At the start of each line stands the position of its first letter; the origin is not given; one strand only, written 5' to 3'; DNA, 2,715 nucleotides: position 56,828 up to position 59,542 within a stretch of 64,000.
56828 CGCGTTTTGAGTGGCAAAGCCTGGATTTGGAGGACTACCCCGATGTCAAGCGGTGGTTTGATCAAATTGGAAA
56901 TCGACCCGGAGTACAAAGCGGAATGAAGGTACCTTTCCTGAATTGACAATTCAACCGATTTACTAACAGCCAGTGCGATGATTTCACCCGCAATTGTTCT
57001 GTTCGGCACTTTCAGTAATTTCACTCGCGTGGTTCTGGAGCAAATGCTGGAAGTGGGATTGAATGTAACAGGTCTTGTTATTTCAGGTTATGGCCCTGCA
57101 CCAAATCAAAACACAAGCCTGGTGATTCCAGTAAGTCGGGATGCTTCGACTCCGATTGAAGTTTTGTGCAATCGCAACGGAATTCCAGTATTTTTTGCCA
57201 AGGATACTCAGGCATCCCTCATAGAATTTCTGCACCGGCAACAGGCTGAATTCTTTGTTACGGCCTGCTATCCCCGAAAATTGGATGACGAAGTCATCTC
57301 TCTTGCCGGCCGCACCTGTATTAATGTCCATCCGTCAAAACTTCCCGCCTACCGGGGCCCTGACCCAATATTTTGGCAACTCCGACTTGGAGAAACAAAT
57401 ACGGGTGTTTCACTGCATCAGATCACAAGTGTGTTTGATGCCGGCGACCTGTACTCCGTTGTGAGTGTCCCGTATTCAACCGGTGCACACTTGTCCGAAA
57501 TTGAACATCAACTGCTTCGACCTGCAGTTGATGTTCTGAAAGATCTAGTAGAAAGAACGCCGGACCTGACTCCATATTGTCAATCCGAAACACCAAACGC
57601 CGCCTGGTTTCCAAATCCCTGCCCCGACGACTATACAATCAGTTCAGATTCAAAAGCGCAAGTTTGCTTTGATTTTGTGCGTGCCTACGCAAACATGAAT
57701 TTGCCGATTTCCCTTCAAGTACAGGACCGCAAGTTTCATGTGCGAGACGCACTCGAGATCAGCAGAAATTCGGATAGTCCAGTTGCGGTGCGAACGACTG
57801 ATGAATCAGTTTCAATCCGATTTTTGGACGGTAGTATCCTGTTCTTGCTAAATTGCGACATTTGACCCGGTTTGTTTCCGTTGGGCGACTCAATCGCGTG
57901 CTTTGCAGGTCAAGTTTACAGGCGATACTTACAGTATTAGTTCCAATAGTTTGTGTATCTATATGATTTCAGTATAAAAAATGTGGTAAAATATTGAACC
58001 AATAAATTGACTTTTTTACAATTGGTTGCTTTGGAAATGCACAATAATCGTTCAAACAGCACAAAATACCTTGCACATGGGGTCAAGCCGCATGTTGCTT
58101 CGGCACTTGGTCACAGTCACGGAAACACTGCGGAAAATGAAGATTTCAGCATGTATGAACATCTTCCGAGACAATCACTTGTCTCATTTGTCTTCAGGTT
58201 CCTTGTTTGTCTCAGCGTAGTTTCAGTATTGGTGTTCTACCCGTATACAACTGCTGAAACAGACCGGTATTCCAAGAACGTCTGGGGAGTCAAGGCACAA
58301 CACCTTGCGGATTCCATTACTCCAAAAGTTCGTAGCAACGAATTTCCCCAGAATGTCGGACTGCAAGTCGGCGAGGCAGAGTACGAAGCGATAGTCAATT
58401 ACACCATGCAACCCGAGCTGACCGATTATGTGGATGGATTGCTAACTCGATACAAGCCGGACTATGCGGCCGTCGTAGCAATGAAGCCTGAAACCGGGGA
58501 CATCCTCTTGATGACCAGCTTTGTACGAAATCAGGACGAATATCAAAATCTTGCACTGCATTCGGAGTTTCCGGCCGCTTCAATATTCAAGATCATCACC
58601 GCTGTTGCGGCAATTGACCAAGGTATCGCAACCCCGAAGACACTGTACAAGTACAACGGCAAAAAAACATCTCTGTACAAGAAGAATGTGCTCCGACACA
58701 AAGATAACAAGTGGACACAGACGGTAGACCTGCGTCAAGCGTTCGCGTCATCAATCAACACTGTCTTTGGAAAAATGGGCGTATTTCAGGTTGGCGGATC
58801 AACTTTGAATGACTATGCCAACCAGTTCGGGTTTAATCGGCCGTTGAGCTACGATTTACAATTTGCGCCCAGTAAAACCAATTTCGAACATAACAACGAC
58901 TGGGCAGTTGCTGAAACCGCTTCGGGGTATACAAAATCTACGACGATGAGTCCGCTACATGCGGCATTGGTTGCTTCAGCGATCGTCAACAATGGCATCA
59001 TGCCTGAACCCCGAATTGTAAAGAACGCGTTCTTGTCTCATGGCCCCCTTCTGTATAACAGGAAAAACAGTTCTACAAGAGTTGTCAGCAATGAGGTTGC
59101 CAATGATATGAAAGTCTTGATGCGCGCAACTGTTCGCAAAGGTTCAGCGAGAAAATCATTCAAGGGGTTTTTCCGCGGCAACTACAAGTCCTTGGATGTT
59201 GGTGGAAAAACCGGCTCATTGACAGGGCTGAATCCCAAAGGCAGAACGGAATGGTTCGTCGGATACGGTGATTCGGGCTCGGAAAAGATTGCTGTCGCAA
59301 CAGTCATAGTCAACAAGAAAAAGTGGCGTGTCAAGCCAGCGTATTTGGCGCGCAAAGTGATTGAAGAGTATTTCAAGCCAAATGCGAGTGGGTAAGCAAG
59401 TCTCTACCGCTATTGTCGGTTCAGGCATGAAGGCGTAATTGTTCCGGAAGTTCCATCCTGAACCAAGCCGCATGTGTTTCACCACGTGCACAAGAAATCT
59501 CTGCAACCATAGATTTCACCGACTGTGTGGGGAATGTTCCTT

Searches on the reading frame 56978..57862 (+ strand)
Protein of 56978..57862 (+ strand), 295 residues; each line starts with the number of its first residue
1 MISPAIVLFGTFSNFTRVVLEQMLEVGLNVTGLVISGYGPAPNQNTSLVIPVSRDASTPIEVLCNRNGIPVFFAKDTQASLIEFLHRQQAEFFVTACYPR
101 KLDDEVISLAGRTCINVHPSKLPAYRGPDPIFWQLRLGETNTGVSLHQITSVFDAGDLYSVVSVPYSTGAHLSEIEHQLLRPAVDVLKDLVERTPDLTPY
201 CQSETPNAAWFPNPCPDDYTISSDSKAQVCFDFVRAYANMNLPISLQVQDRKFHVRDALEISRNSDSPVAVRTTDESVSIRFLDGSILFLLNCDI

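Call 4: search_protein_families(library=pfam, proteins=[window:56978-57862:+], max_evalue=1)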
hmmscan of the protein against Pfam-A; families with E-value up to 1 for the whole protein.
window:56978-57862:+ (295 aa): 1 family
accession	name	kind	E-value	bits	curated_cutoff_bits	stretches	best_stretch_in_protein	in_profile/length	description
PF00551.24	Formyl_trans_N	-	9.2e-19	68.3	26.1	1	7-185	6-175/181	Formyl transferase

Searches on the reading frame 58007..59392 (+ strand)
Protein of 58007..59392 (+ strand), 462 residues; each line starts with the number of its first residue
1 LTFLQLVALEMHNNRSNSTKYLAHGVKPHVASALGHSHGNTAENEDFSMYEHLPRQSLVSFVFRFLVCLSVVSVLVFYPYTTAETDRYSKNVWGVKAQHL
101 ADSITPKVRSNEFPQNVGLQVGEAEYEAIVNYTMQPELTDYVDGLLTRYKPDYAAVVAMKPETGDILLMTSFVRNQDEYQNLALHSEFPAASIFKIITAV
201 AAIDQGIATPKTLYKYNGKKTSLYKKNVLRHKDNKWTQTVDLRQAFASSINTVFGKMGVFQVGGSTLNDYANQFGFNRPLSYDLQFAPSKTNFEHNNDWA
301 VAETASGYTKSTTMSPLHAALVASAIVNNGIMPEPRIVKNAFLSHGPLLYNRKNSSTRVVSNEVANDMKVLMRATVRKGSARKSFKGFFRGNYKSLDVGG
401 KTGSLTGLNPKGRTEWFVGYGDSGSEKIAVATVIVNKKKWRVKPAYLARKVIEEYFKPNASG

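Call 4: search_protein_families(library=pfam, proteins=[window:58007-59392:+], max_evalue=1)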
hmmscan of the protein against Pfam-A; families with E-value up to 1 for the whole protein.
window:58007-59392:+ (462 aa): 3 families
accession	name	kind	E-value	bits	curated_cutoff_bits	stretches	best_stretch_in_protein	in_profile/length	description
PF00905.27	Transpeptidase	-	1.1e-41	143.4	22.1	1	155-439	2-284/299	Penicillin binding protein transpeptidase domain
PF14292.12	SusE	-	0.0075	16.9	25.2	1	271-324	42-91/106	SusE outer membrane protein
PF13354.11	Beta-lactamase2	-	0.091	12.5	22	0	185-218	18-54/214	Beta-lactamase enzyme family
